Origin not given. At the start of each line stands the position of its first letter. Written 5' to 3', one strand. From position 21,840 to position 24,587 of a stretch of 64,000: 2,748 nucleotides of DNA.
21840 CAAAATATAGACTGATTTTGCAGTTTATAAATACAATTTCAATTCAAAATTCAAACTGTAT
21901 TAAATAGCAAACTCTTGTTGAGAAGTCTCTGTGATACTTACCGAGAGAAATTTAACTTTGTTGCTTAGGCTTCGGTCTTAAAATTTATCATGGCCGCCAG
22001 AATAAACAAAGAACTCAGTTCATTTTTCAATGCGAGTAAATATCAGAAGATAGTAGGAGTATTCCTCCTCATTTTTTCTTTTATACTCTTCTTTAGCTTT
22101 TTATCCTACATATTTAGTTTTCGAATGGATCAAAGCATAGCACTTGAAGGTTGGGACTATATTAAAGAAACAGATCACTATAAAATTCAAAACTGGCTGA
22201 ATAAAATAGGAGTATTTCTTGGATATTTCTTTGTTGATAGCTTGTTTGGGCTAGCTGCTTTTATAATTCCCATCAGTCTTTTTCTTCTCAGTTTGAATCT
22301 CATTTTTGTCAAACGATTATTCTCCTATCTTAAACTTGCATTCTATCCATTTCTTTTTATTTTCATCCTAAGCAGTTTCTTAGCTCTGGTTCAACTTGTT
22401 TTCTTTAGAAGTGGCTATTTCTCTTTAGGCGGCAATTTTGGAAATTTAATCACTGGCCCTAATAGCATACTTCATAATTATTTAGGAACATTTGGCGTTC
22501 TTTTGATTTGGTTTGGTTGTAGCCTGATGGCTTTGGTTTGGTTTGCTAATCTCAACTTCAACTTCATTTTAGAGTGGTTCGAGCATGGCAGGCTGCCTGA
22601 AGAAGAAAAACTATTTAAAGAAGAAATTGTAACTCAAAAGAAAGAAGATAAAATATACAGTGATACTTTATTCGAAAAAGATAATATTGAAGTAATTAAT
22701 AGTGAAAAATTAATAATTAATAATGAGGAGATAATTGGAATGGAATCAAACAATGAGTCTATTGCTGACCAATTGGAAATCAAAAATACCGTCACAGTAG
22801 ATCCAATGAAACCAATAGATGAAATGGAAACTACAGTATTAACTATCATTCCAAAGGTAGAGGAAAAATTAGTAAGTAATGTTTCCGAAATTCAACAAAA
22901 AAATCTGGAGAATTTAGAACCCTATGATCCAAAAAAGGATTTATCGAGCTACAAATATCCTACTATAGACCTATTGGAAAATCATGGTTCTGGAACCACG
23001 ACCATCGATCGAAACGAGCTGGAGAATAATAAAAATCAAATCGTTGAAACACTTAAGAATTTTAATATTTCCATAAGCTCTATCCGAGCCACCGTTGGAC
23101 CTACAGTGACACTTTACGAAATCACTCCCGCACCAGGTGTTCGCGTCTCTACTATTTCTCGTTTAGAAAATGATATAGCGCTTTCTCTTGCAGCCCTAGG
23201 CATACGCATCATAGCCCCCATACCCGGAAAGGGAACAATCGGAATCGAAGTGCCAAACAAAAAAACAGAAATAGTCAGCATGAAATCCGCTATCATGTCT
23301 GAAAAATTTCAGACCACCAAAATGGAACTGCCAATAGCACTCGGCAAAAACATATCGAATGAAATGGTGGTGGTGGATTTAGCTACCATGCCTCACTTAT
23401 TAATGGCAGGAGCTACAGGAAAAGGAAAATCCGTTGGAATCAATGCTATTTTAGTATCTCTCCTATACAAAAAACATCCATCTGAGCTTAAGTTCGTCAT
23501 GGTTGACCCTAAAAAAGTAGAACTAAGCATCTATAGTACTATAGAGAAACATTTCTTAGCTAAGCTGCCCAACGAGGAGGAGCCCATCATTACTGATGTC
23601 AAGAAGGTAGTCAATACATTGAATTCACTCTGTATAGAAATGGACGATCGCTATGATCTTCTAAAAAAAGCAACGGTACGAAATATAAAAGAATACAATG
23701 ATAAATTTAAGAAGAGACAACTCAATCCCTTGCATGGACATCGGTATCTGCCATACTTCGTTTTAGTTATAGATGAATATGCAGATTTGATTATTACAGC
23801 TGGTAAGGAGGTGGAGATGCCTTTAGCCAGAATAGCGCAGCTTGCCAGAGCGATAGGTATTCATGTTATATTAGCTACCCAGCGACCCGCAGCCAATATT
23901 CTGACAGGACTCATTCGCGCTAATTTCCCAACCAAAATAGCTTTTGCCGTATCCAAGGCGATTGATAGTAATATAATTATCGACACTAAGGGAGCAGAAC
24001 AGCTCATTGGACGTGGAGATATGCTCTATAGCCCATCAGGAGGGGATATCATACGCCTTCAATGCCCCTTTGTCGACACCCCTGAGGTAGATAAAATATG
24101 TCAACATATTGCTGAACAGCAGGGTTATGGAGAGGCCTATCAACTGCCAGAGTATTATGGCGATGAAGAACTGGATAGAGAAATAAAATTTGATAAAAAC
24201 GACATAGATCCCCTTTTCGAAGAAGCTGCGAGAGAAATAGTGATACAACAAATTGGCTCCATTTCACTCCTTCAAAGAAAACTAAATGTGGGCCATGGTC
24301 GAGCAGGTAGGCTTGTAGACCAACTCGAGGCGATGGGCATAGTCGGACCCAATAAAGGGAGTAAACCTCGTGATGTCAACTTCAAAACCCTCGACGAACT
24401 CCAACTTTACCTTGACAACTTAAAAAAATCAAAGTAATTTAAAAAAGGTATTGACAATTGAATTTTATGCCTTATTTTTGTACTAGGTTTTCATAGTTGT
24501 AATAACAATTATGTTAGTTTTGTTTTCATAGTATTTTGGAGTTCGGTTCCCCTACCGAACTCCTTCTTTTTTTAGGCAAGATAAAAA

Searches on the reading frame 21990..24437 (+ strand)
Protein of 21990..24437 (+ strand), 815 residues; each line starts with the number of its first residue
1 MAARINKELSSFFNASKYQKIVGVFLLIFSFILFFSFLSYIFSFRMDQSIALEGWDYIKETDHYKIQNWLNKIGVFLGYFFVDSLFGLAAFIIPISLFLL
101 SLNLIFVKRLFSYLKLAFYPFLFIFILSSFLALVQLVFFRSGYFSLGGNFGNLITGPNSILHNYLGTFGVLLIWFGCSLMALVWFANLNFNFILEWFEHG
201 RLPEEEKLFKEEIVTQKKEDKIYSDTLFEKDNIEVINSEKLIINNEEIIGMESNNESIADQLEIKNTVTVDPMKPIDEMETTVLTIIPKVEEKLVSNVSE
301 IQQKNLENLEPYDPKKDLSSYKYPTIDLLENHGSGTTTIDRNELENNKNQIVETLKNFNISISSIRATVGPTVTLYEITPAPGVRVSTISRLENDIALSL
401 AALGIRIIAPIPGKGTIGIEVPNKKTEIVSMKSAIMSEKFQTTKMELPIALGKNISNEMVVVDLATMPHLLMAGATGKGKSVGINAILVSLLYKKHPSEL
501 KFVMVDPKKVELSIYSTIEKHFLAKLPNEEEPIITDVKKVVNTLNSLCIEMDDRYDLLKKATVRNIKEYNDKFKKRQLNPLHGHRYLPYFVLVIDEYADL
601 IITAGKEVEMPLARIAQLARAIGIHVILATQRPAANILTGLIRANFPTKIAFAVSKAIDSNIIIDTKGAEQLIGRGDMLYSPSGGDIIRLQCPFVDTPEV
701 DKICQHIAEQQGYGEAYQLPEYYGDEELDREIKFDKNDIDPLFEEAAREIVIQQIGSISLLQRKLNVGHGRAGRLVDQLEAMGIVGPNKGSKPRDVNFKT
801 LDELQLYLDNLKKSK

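Call 9: search_protein_families(library=pfam, proteins=[window:21990-24437:+])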
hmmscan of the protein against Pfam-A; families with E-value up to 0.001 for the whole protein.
window:21990-24437:+ (815 aa): 5 families
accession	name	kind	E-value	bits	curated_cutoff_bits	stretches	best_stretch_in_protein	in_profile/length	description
PF01580.24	FtsK_SpoIIIE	-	3.6e-55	187.3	24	1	432-634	3-220/221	FtsK/SpoIIIE family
PF17854.6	FtsK_alpha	-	5.6e-32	110.4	22.9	1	324-423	2-101/101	FtsK alpha domain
PF09397.16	FtsK_gamma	-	2.3e-22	78.9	30.6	1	738-797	2-61/63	Ftsk gamma domain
PF13491.11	FtsK_4TM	-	6.5e-11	42.6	23.1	1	20-197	6-170/171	4TM region of DNA translocase FtsK/SpoIIIE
PF12846.13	AAA_10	-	0.00089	18.8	27.5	0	464-511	18-61/362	AAA-like domain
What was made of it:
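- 21990..24437 (+): Context: ftsK. It has no terminator of its own before the first unit, so ftsK read-through should stop at the terminator of copy 1. The family sits after ftsK in relatives whose FtsK is 69-100% identical, even where the downstream gene differs. Pfam in call 9.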

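Call 11: find_encoding_contigs(protein=window:21990-24437:+, flank=3000, max_places=6)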
Protein window:21990-24437:+ (815 aa): 12 contigs read that carry it; 6 places shown.
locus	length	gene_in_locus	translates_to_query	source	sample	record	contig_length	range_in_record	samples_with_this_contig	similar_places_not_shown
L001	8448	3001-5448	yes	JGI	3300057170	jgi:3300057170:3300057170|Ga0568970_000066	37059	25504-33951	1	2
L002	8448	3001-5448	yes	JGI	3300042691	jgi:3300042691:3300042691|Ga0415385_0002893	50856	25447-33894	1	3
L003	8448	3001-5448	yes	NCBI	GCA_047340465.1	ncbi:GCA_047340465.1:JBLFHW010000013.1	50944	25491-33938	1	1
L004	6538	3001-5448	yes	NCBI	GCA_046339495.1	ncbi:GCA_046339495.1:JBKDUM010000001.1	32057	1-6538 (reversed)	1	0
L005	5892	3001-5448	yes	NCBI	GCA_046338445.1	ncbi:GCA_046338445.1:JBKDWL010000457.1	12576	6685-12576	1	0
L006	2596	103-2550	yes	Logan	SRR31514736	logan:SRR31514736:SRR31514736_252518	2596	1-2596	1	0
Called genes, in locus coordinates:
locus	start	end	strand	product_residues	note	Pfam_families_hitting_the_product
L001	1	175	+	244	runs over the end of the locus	PF00072:Response_reg, PF04397:LytTR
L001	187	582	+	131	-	PF04134:DCC1-like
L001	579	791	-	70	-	-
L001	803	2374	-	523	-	PF22564:HAAS (faint), PF04024:PspC, PF22571:LiaI-LiaF-TM_PspC, PF22744:Toast-rack_PspC-Cterm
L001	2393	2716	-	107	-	PF03551:PadR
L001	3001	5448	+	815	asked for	PF13491:FtsK_4TM, PF17854:FtsK_alpha, PF01580:FtsK_SpoIIIE, PF09397:FtsK_gamma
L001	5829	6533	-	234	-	PF00590:TP_methylase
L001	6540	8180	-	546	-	PF00089:Trypsin (faint), PF18962:Por_Secre_tail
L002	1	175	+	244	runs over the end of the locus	PF00072:Response_reg, PF04397:LytTR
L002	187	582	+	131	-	PF04134:DCC1-like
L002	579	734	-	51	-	-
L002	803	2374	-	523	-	PF22564:HAAS (faint), PF04024:PspC, PF22571:LiaI-LiaF-TM_PspC, PF22744:Toast-rack_PspC-Cterm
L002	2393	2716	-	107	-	PF03551:PadR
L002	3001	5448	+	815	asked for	PF13491:FtsK_4TM, PF17854:FtsK_alpha, PF01580:FtsK_SpoIIIE, PF09397:FtsK_gamma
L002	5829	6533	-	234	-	PF00590:TP_methylase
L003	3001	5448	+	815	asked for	PF13491:FtsK_4TM, PF17854:FtsK_alpha, PF01580:FtsK_SpoIIIE, PF09397:FtsK_gamma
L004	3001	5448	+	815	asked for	PF13491:FtsK_4TM, PF17854:FtsK_alpha, PF01580:FtsK_SpoIIIE, PF09397:FtsK_gamma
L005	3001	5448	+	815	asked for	PF13491:FtsK_4TM, PF17854:FtsK_alpha, PF01580:FtsK_SpoIIIE, PF09397:FtsK_gamma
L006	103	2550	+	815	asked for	PF13491:FtsK_4TM, PF17854:FtsK_alpha, PF01580:FtsK_SpoIIIE, PF09397:FtsK_gamma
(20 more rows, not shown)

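Call 12: find_homologous_proteins(query=window:21990-24437:+, max_evalue=1e-50)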
Query window:21990-24437:+ (815 aa): 8000 proteins with E <= 1e-50 among 8000 candidates; the best 120 are listed.
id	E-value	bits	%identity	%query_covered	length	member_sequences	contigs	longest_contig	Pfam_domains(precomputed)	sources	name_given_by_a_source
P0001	0.0e+0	1808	100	100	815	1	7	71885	PF17854.7,PF13491.12,PF01580.25,PF09397.17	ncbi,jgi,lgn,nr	ncbi:MAG: DNA translocase FtsK 4TM domain-containing protein [Chitinophagales bacterium]|jgi:S-DNA-T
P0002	0.0e+0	1712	100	94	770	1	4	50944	PF17854.7,PF13491.12,PF01580.25,PF09397.17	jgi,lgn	-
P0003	0.0e+0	1701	94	100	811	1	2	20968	PF17854.7,PF13491.12,PF01580.25,PF09397.17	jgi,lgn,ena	jgi:S-DNA-T family DNA segregation ATPase FtsK/SpoIIIE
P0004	0.0e+0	1697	94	100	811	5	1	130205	PF17854.7,PF13491.12,PF01580.25,PF09397.17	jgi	jgi:S-DNA-T family DNA segregation ATPase FtsK/SpoIIIE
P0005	0.0e+0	1632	89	100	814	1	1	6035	PF17854.7,PF13491.12,PF01580.25,PF09397.17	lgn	-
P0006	0.0e+0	1627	88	100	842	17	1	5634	PF17854.7,PF13491.12,PF01580.25,PF09397.17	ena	-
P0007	0.0e+0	1614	89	100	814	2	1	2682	PF17854.7,PF13491.12,PF01580.25,PF09397.17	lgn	-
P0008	0.0e+0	1600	88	100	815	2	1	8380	PF17854.7,PF13491.12,PF01580.25,PF09397.17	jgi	jgi:S-DNA-T family DNA segregation ATPase FtsK/SpoIIIE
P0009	0.0e+0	1537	85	100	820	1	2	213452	PF17854.7,PF13491.12,PF01580.25,PF09397.17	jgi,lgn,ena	jgi:S-DNA-T family DNA segregation ATPase FtsK/SpoIIIE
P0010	0.0e+0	1531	89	94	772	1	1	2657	PF17854.7,PF13491.12,PF01580.25,PF09397.17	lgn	-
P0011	0.0e+0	1526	88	94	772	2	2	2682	PF17854.7,PF13491.12,PF01580.25,PF09397.17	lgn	-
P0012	0.0e+0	1525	88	94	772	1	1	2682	PF17854.7,PF13491.12,PF01580.25,PF09397.17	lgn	-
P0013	0.0e+0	1518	88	94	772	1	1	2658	PF17854.7,PF13491.12,PF01580.25,PF09397.17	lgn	-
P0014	0.0e+0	1506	83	100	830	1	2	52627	PF17854.7,PF13491.12,PF01580.25,PF09397.17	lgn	-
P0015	0.0e+0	1495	82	100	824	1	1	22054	PF17854.7,PF13491.12,PF01580.25,PF09397.17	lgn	-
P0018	0.0e+0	1410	78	100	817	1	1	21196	PF17854.7,PF13491.12,PF01580.25,PF09397.17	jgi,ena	-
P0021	0.0e+0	1377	75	100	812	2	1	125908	PF17854.7,PF13491.12,PF01580.25,PF09397.17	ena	-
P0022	0.0e+0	1308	73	99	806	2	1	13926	PF17854.7,PF13491.12,PF01580.25,PF09397.17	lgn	-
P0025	0.0e+0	1235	69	99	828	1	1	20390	PF17854.7,PF13491.12,PF01580.25,PF09397.17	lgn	-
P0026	0.0e+0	1220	67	99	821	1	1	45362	PF17854.7,PF13491.12,PF01580.25,PF09397.17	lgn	-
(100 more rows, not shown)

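Call 16: find_encoding_contigs(protein=P0004, flank=10000, max_places=2)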
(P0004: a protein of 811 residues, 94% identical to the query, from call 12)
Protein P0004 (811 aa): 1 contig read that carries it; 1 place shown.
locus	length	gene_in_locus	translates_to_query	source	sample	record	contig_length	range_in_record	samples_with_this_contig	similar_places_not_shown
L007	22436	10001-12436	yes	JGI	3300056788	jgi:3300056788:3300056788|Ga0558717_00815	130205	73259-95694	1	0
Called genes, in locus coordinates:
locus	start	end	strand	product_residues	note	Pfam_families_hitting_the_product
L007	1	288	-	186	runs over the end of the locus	PF01765:RRF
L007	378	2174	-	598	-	PF00009:GTP_EFTU, PF03144:GTP_EFTU_D2, PF22042:EF-G_D2 (weak), PF00679:EFG_C, PF06421:LepA_C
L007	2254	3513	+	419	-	PF00266:Aminotran_5, PF22580:KYNU_C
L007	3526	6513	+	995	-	PF07494:Reg_prop (faint), PF06580:His_kinase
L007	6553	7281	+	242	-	PF00072:Response_reg, PF04397:LytTR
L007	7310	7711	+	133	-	PF04134:DCC1-like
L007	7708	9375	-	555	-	PF04024:PspC, PF22571:LiaI-LiaF-TM_PspC, PF22744:Toast-rack_PspC-Cterm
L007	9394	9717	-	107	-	PF03551:PadR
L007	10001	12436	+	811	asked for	PF13491:FtsK_4TM, PF17854:FtsK_alpha, PF01580:FtsK_SpoIIIE, PF09397:FtsK_gamma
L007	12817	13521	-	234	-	PF00590:TP_methylase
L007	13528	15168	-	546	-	PF00089:Trypsin (weak), PF18962:Por_Secre_tail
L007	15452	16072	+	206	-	PF13505:OMP_b-brl, PF13568:OMP_b-brl_2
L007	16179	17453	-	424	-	PF08309:LVIVD (faint)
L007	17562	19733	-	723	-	PF01642:MM_CoA_mutase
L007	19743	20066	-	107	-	-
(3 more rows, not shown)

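Call 17: find_encoding_contigs(protein=P0009, flank=10000, max_places=2)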
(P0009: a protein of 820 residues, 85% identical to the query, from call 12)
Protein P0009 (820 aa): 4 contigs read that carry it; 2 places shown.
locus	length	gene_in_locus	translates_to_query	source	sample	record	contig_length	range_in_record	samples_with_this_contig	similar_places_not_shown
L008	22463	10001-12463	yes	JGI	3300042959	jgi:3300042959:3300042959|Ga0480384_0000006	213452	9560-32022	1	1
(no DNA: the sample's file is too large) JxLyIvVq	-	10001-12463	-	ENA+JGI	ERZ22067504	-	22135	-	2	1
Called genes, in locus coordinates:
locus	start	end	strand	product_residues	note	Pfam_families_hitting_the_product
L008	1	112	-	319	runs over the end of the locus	-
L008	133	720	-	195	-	PF03938:OmpH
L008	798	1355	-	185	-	PF01765:RRF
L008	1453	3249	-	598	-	PF00009:GTP_EFTU, PF03144:GTP_EFTU_D2, PF22042:EF-G_D2 (weak), PF00679:EFG_C, PF06421:LepA_C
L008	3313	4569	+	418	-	PF00266:Aminotran_5, PF22580:KYNU_C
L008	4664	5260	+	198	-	PF09601:DUF2459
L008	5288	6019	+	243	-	PF04116:FA_hydroxylase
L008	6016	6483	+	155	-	-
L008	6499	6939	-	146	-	-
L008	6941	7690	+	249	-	PF04134:DCC1-like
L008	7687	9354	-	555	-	PF04024:PspC, PF22571:LiaI-LiaF-TM_PspC, PF22744:Toast-rack_PspC-Cterm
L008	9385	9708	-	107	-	PF03551:PadR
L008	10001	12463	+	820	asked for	PF13491:FtsK_4TM, PF17854:FtsK_alpha, PF01580:FtsK_SpoIIIE, PF09397:FtsK_gamma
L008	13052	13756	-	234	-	PF00590:TP_methylase (weak)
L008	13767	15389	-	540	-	PF00089:Trypsin (faint), PF18962:Por_Secre_tail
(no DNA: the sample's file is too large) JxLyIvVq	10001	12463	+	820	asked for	PF13491:FtsK_4TM, PF17854:FtsK_alpha, PF01580:FtsK_SpoIIIE, PF09397:FtsK_gamma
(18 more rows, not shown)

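Call 18: find_encoding_contigs(protein=P0014, flank=10000, max_places=2)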
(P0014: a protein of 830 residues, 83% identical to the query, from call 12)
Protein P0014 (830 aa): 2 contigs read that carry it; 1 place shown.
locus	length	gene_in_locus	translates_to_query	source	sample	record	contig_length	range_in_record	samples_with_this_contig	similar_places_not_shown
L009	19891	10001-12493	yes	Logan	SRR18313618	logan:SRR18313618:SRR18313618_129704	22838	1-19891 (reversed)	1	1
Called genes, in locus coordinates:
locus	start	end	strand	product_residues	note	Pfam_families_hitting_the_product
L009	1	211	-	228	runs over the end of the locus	PF14681:UPRTase, PF00156:Pribosyltran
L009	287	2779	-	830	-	PF13620:CarboxypepD_reg, PF13715:CarbopepD_reg_2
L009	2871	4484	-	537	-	PF07690:MFS_1 (faint)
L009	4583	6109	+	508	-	PF28494:GlyRS_ins_1, PF00587:tRNA-synt_2b, PF03129:HGTP_anticodon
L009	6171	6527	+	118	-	PF05635:23S_rRNA_IVP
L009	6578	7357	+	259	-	PF00378:ECH_1, PF16113:ECH_2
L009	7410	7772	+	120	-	PF05635:23S_rRNA_IVP, PF22296:bAvd (weak)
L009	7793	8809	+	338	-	PF00491:Arginase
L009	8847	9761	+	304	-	-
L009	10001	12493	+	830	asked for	PF13491:FtsK_4TM, PF17854:FtsK_alpha, PF01580:FtsK_SpoIIIE, PF09397:FtsK_gamma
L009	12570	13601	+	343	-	-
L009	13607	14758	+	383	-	-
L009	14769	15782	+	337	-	PF14771:DUF4476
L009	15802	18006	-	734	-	PF07715:Plug, PF00593:TonB_dep_Rec_b-barrel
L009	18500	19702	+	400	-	PF06707:DUF1194 (faint), PF13519:VWA_2 (faint)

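Call 23: find_encoding_contigs(protein=P0018, flank=10000, max_places=1)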
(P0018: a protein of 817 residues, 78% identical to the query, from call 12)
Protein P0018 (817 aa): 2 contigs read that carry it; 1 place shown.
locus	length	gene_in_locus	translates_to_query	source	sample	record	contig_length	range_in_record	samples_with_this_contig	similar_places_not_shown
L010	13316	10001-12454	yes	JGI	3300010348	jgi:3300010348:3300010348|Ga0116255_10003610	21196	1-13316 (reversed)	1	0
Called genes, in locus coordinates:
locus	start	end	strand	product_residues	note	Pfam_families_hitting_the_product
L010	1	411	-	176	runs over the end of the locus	PF06052:3-HAO, PF07883:Cupin_2 (weak)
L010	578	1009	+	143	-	PF00582:Usp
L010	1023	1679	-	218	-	-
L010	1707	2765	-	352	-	PF01791:DeoC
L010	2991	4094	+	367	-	PF00691:OmpA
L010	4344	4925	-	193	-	-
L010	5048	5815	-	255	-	PF00072:Response_reg, PF04397:LytTR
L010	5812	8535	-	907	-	PF07494:Reg_prop (faint), PF06580:His_kinase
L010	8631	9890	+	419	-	PF00266:Aminotran_5, PF22580:KYNU_C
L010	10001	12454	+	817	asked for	PF13491:FtsK_4TM, PF17854:FtsK_alpha, PF01580:FtsK_SpoIIIE, PF09397:FtsK_gamma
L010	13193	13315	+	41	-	?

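Call 24: find_encoding_contigs(protein=P0021, flank=10000, max_places=1)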
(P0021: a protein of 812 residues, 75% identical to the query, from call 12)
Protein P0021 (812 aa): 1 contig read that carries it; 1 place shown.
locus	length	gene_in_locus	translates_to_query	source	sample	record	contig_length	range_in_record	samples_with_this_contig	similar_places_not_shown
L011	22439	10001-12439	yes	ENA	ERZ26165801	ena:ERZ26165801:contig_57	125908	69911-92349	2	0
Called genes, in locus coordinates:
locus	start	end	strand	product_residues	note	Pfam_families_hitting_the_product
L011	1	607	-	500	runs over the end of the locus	PF02874:ATP-synt_ab_N, PF00006:ATP-synt_ab, PF22919:ATP-synt_VA_C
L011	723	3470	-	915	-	PF17678:Glyco_hydro_92N, PF07971:Glyco_hydro_92, PF00754:F5_F8_type_C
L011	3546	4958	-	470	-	PF07690:MFS_1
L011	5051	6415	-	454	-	-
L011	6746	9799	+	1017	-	PF24595:DUF7619, PF18962:Por_Secre_tail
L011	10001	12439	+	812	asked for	PF13491:FtsK_4TM, PF17854:FtsK_alpha, PF01580:FtsK_SpoIIIE, PF09397:FtsK_gamma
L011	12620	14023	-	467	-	PF00890:FAD_binding_2 (weak), PF01134:GIDA (faint), PF01266:DAO (faint), PF07992:Pyr_redox_2, PF12831:FAD_oxidored, PF13738:Pyr_redox_3, PF00070:Pyr_redox, PF02852:Pyr_redox_dim, +3 more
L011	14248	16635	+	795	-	PF00912:Transgly, PF28500:PBP_middle, PF00905:Transpeptidase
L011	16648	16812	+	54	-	-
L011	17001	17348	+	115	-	-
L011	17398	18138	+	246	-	PF00512:HisKA (faint)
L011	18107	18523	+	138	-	PF14501:HATPase_c_5 (weak), PF02518:HATPase_c, PF13589:HATPase_c_3 (weak)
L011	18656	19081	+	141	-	-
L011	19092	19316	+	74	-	-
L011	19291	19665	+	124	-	-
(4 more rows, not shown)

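Call 25: find_encoding_contigs(protein=P0026, flank=10000, max_places=1)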
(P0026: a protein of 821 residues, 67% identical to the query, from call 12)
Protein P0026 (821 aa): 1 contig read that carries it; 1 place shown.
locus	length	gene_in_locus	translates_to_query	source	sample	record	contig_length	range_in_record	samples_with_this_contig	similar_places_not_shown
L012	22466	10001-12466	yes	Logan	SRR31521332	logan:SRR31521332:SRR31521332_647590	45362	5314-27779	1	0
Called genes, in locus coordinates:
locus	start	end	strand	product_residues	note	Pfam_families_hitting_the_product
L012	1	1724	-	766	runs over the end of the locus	PF07719:TPR_2 (faint), PF00515:TPR_1 (faint), PF07676:PD40 (faint), PF00691:OmpA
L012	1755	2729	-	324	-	PF11751:PorP_SprF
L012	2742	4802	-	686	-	PF17963:Big_9 (weak), PF17803:Cadherin_4, PF17892:Cadherin_5, PF17963:Big_9, PF13585:CHU_C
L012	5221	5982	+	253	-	-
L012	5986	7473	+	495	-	PF03321:GH3, PF23571:GH3_M, PF23572:GH3_C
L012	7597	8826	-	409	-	PF06078:DUF937, PF00691:OmpA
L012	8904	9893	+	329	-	PF01266:DAO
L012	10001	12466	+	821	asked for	PF13491:FtsK_4TM, PF17854:FtsK_alpha, PF01580:FtsK_SpoIIIE, PF09397:FtsK_gamma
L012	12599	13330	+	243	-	PF13414:TPR_11 (weak)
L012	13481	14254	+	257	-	-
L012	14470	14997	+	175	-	-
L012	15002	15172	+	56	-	-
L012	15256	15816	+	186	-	-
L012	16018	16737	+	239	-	-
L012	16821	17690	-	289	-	PF00291:PALP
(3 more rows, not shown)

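Call 53: search_protein_families(library=pfam, proteins=[L010:13193-13315:+])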
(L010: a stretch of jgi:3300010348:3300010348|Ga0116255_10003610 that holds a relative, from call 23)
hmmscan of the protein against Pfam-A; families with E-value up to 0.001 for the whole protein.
L010:13193-13315:+ (41 aa): 0 families

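Call 64: find_encoding_contigs(protein=P0022, flank=10000, max_places=1)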
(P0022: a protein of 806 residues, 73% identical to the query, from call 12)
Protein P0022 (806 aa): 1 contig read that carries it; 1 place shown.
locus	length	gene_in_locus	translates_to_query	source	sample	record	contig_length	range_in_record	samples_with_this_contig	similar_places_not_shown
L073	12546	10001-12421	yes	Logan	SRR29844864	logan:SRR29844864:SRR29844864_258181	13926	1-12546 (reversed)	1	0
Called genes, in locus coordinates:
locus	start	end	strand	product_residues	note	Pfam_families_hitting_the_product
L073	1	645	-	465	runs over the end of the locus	PF01738:DLH (weak)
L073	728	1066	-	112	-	-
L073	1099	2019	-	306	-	PF19089:DUF5777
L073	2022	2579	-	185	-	PF04264:YceI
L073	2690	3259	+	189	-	PF08534:Redoxin (faint), PF00255:GSHPx, PF00578:AhpC-TSA (weak)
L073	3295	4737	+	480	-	-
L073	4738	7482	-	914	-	PF17678:Glyco_hydro_92N, PF07971:Glyco_hydro_92, PF00754:F5_F8_type_C (weak)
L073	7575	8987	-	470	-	PF07690:MFS_1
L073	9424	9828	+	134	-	-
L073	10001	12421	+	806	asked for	PF13491:FtsK_4TM, PF17854:FtsK_alpha, PF01580:FtsK_SpoIIIE, PF09397:FtsK_gamma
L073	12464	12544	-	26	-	?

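Call 65: find_encoding_contigs(protein=P0025, flank=10000, max_places=1)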
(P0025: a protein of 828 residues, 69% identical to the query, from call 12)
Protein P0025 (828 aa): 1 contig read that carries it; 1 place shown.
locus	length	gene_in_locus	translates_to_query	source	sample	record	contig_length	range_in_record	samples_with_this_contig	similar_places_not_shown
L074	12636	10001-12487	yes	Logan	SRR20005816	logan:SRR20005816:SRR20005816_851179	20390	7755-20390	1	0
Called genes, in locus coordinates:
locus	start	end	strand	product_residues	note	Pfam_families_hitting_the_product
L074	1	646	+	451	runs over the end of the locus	PF13173:AAA_14, PF13635:DUF4143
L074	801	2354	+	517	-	-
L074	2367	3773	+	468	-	PF03901:Glyco_transf_22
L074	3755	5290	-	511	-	PF03901:Glyco_transf_22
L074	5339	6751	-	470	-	PF26314:MptA_B_family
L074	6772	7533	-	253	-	PF00691:OmpA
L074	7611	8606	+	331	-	PF01266:DAO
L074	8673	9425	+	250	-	PF02517:Rce1-like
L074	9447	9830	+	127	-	-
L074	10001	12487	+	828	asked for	PF13491:FtsK_4TM, PF17854:FtsK_alpha, PF01580:FtsK_SpoIIIE, PF09397:FtsK_gamma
